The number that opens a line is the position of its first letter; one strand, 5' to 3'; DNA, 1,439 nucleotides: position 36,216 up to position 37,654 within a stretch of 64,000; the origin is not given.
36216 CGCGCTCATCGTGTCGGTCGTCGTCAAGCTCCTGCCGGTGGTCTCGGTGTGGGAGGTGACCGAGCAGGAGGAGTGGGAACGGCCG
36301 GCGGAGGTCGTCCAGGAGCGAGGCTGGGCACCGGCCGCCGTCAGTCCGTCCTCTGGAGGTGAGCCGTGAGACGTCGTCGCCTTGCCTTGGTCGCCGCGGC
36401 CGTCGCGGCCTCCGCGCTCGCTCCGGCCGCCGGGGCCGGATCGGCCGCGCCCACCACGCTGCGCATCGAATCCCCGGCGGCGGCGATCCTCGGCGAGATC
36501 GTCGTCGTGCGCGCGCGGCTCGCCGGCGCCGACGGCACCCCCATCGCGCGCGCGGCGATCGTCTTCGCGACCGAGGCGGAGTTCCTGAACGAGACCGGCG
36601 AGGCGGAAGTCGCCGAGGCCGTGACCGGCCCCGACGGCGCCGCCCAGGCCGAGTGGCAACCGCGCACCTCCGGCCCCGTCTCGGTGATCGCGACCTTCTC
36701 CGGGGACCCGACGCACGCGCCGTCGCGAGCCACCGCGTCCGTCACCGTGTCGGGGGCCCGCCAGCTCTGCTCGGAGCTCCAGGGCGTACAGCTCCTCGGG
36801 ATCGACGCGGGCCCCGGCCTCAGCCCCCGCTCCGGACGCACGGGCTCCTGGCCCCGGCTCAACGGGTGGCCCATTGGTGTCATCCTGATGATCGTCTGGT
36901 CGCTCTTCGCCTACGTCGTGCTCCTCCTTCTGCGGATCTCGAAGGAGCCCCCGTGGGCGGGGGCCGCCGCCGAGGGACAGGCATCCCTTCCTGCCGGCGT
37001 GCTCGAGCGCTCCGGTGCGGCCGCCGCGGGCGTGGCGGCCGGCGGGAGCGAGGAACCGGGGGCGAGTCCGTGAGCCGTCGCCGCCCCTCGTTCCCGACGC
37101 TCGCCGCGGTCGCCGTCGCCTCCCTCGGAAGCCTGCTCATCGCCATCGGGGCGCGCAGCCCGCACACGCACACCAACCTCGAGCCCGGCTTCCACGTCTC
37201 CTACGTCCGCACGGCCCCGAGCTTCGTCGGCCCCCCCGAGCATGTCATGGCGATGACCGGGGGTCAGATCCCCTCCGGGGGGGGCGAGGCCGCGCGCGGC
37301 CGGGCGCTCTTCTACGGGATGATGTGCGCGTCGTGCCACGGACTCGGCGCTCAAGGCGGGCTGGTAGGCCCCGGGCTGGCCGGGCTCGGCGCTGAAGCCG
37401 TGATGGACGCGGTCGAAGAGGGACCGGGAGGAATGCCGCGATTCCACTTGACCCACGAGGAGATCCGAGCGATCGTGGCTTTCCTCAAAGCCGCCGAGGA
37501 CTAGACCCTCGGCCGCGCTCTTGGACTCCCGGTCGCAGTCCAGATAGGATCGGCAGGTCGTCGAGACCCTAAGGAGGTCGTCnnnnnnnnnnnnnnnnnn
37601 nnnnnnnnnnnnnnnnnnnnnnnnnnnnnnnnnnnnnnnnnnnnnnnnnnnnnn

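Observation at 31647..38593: Minimal alternative-complex-III-like quinol-to-cupredoxin module next to a GAF histidine kinase and NarL regulator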

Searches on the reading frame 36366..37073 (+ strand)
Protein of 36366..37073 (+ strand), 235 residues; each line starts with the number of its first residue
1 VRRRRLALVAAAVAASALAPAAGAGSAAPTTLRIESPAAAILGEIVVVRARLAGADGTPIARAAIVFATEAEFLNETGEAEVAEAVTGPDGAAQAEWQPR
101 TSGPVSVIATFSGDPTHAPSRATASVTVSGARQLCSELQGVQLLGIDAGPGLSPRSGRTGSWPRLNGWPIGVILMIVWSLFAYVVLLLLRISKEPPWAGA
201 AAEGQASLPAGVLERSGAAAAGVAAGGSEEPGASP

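Call 7: search_protein_families(library=pfam, proteins=[window:36366-37073:+], max_evalue=0.01)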
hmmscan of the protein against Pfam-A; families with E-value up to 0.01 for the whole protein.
window:36366-37073:+ (235 aa): 2 families
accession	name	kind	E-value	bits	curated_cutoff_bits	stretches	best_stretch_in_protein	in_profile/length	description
PF16640.11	Big_3_5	-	9.1e-07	29.8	35.5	1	36-129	4-88/88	Bacterial Ig-like domain (group 3)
PF02369.22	Big_1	-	9.8e-05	22.8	34.9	1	47-118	20-86/93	Bacterial Ig-like domain (group 1)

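Call 8: search_protein_families(library=ncbifam, proteins=[window:36366-37073:+], max_evalue=0.01)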
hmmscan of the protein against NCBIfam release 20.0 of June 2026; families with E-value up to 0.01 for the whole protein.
window:36366-37073:+ (235 aa): 0 families

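Call 25: search_solved_structures(query=window:36366-37073:+, max_evalue=1)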
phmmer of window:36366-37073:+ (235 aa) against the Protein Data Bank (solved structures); distinct sequences matched with E-value up to 1: 0.

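Call 50: search_protein_representatives(protein=window:36366-37073:+)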
Query: 235 residues. Proteins with E-value up to 0.001 (for the whole library): 243; up to 1e-10: 72; up to 1e-30: 5. The best 150 are listed.
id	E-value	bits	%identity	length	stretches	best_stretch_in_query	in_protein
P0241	5.5e-136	467.9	100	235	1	1-235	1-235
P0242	1.3e-36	143.0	39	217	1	7-200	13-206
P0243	2.1e-34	135.8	43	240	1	6-209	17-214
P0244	3.2e-34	135.1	38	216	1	5-202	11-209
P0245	8.1e-31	124.0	44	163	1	47-193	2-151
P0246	2.1e-30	122.7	40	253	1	5-218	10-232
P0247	2.0e-29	119.4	44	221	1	11-211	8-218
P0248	3.7e-29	118.6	46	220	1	12-194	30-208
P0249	8.1e-29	117.5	39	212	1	1-206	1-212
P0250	9.2e-29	117.3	39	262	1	15-193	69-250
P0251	1.0e-28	117.1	43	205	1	5-193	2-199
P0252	1.8e-28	116.3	42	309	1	15-228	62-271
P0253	2.3e-27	112.7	42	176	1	34-194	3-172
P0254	2.5e-27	112.6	42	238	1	6-205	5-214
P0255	4.7e-27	111.7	42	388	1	7-225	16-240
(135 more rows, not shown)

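Call 69: predict_structure(alignment_id=A1)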
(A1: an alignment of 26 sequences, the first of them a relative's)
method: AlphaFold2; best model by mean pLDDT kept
length: 235 residues; sequences in the alignment: 26
mean_pLDDT: 79.8   pTM: 0.53
mean pLDDT of the five models: 79.8, 79.7, 79.5, 79.3, 78.8
residues with pLDDT >= 90: 126; 70-90: 26; 50-70: 57; < 50: 26
segments of 3 or more residues with pLDDT < 50: 151-156, 225-227
pLDDT, mean of each block of 10 residues (from residue 1): 85 81 79 98 97 98 98 92 98 97 96 97 97 58 55 49 64 95 96 72 51 50 48 48
secondary structure, 60 per line:
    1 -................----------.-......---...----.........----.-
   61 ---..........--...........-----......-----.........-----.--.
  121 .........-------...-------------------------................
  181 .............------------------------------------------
elements in order: H2-17 E30-35 E39-41 E46-54 E64-73 E76-86 E92-97 E103-111 E120-129 H165-193

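Call 72: fold_search(model_id=the predicted structure, library=pdb)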
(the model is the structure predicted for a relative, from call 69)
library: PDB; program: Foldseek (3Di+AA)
matches with E <= 10: 1998; with E <= 0.001: 35
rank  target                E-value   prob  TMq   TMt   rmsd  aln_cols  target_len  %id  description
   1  6rpt_A                6.6e-06  1.00  0.36  0.69   4.0       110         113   14  Structure of tick complement inhibitor CirpT1 complexed with macroglobubulin domain 4 of human complement C5 (released 2020-01-08)
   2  6rpt_C                1.9e-05  1.00  0.36  0.70   4.1       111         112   14  Structure of tick complement inhibitor CirpT1 complexed with macroglobubulin domain 4 of human complement C5 (released 2020-01-08)
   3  2kl6_MODEL_1_A        5.1e-05  1.00  0.28  0.57   5.6       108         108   16  Solution NMR structure of the CARDB domain of PF1109 from Pyrococcus furiosus. Northeast Structural Genomics C (released 2009-08-25)
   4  8ayh_C                8.9e-05  1.00  0.37  0.14   3.8       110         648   14  Structure of Complement C5 in Complex with small molecule inhibitor and CVF (released 2022-12-21)
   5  3idu_A                1.8e-04  1.00  0.28  0.53   7.1       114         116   15  Crystal Structure of the CARDB domain of the PF1109 protein in complex with di-metal ions from Pyrococcus furiosus, No (released 2009-08-04)
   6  9jz1_A                2.1e-04  1.00  0.37  0.35   2.8       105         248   16  Crystal structure of Nir2 C-terminal domain in complex with phosphate (released 2025-10-15)
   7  8pe2_B                2.4e-04  1.00  0.30  0.53   4.3       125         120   12  Crystal structure of Gel4 in complex with Nanobody 3 (released 2024-06-19)
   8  2nnc_A                2.6e-04  1.00  0.29  0.53   6.7       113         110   21  Structure of the sulfur carrier protein SoxY from Chlorobium limicola f thiosulfatophilum (released 2007-03-13)
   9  3pvm_A                2.9e-04  1.00  0.37  0.06   3.8       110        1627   14  Structure of Complement C5 in Complex with CVF (released 2011-01-19)
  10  3idu_B                3.0e-04  1.00  0.28  0.55   5.5       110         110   14  Crystal Structure of the CARDB domain of the PF1109 protein in complex with di-metal ions from Pyrococcus furiosus, No (released 2009-08-04)
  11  5i5k_A                3.4e-04  1.00  0.37  0.06   3.7       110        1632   14  Structure of complement C5 in complex with eculizumab (released 2016-03-16)
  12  3frp_G                3.4e-04  0.99  0.22  0.24  16.8       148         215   15  Crystal Structure of Cobra Venom Factor, a Co-factor for C3- and C5 convertase CVFBb (released 2009-04-28)
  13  4zob_A                3.8e-04  1.00  0.30  0.11   5.0       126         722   14  Crystal Structure of beta-glucosidase from Listeria innocua in complex with gluconolactone (released 2016-05-18)
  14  5i5k_B                4.0e-04  1.00  0.37  0.06   3.7       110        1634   14  Structure of complement C5 in complex with eculizumab (released 2016-03-16)
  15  2p9r_A                4.7e-04  1.00  0.30  0.63   5.5       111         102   11  Human alpha2-macroglogulin is composed of multiple domains, as predicted by homology with complement component C3 (released 2007-08-21)
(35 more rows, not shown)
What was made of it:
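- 36366..37073 (+): Ig-like extracytoplasmic subunit with a signal peptide and a conserved C-terminal TM helix; no cofactor ligands. AlphaFold2 model and Foldseek search (calls 69, 72).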

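Call 91: list_cluster_members(proteins=[window:36366-37070:+, P0241, P0001, P0121])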
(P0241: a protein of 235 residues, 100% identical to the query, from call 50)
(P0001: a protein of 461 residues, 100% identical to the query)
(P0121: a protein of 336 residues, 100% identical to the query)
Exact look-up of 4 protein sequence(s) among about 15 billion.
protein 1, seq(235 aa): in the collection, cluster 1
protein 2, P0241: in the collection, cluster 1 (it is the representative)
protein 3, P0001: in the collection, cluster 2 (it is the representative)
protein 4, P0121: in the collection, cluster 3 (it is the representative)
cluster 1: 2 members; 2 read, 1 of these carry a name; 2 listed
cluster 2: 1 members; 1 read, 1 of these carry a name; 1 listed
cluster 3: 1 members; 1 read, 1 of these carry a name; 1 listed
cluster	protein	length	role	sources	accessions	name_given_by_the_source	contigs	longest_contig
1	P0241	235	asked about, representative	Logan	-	-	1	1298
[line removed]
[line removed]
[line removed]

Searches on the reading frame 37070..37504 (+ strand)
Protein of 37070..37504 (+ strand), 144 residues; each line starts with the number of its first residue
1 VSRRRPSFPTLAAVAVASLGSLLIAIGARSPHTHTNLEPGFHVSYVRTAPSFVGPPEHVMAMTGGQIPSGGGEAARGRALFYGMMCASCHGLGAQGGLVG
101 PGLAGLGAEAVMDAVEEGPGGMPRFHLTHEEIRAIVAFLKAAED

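Call 7: search_protein_families(library=pfam, proteins=[window:37070-37504:+], max_evalue=0.01)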
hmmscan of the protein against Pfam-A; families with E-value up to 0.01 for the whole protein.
window:37070-37504:+ (144 aa): 2 families
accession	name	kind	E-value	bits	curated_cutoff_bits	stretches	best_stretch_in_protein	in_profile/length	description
PF13442.11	Cytochrome_CBB3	-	2.5e-12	47.4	27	1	73-139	2-68/68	Cytochrome C oxidase, cbb3-type, subunit III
PF00034.26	Cytochrom_C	-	5e-10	41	21.3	1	74-108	1-35/90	Cytochrome c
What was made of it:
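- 37070..37504 (+): N-terminally anchored monohaem class I cytochrome c. Cytochrome_CBB3 47.4 bits (call 7).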

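Call 8: search_protein_families(library=ncbifam, proteins=[window:37070-37504:+], max_evalue=0.01)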
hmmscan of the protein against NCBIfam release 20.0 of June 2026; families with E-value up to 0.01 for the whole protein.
window:37070-37504:+ (144 aa): 11 families
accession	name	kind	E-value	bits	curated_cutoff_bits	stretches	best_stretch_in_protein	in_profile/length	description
NF050122.1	bc1_QcrC_actin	exception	1.4e-09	37.7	200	1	71-143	133-212/253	cytochrome bc1 complex diheme cytochrome c subunit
NF045773.1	cytochro_C550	exception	2.4e-08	33.9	125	1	81-140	55-117/118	cytochrome c550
NF052248.1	SorU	equivalog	1.1e-07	32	100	1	85-138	12-71/72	SorU family sulfite dehydrogenase c-type cytochrome subunit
NF045774.1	cytochro_C551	exception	5e-07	29.7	118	1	81-141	45-108/110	cytochrome c551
TIGR02603.1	CxxCH_TIGR02603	domain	1e-06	28.8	68.15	1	72-111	1-39/134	putative heme-binding domain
NF011054.0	PRK14486.1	equivalog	0.00089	18.8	447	1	75-142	216-290/294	putative bifunctional cbb3-type cytochrome c oxidase subunit II/cytochrome c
TIGR04494.1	c550_PedF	equivalog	0.00098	19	122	1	82-113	58-89/133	cytochrome c-550 PedF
TIGR00782.1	ccoP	equivalog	0.0016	17.8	179.95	1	57-138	187-277/285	cytochrome-c oxidase, cbb3-type subunit III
NF040971.1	cytc_ExtS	equivalog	0.0022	17.3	100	1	73-141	77-149/262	selenite/tellurite reduction operon c-type cytochrome lipoprotein ExtS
NF045930.1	Cytc6PetJCyano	equivalog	0.0024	17.8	135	0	108-139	69-102/110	cytochrome c6 PetJ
TIGR04485.1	thiosulf_SoxX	equivalog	0.0063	17.2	61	0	86-139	5-75/78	sulfur oxidation c-type cytochrome SoxX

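Call 24: search_solved_structures(query=window:37070-37504:+, max_evalue=0.1)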
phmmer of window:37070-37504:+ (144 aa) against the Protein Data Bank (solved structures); distinct sequences matched with E-value up to 0.1: 26.
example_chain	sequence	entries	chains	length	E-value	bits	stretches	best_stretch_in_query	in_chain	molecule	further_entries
7q21_C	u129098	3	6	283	3.2e-10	43.7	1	65-143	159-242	Cytochrome bc1 complex cytochrome c subunit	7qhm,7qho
7rh5_O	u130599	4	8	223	9.3e-09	38.9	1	70-141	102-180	Cytochrome bc1 complex cytochrome c subunit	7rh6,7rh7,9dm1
6hwh_M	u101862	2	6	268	9.4e-09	38.9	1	70-141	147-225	Cytochrome bc1 complex cytochrome c subunit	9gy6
8hcr_C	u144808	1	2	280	1.1e-08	38.7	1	70-142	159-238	Cytochrome bc1 complex cytochrome c subunit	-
7e1v_O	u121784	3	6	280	1.1e-08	38.7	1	70-142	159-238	Cytochrome bc1 complex cytochrome c subunit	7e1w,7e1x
9wcx_U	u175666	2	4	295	1.3e-08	38.4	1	69-143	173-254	Cytochrome bc1 complex cytochrome c subunit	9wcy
8ovc_O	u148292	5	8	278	1.4e-08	38.4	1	70-141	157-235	Cytochrome bc1 complex cytochrome c subunit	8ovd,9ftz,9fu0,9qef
6adq_C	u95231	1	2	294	1.5e-08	38.2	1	70-141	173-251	Cytochrome bc1 complex cytochrome c subunit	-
7q58_A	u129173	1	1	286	4.2e-08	36.8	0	12-37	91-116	SAKe6BR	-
7zs0_A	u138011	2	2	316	7.4e-06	29.5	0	62-118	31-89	Hypothetical (Diheme) protein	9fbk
7zs2_A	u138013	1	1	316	7.4e-06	29.5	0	62-118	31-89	Hypothetical (Diheme) protein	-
7zs1_A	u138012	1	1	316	7.4e-06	29.5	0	62-118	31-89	Hypothetical (Diheme) protein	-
8pjy_A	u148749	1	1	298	0.0001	25.8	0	11-37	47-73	SAKe6EEref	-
7onc_A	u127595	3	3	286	0.0011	22.5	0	11-39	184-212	SAKe6BE | S6BE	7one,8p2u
4pw9_B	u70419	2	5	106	0.0017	21.8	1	75-140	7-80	Putative cytochrome C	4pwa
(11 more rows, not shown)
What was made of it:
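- On Alternative complex III: The best matches are QcrC domains (call 24).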
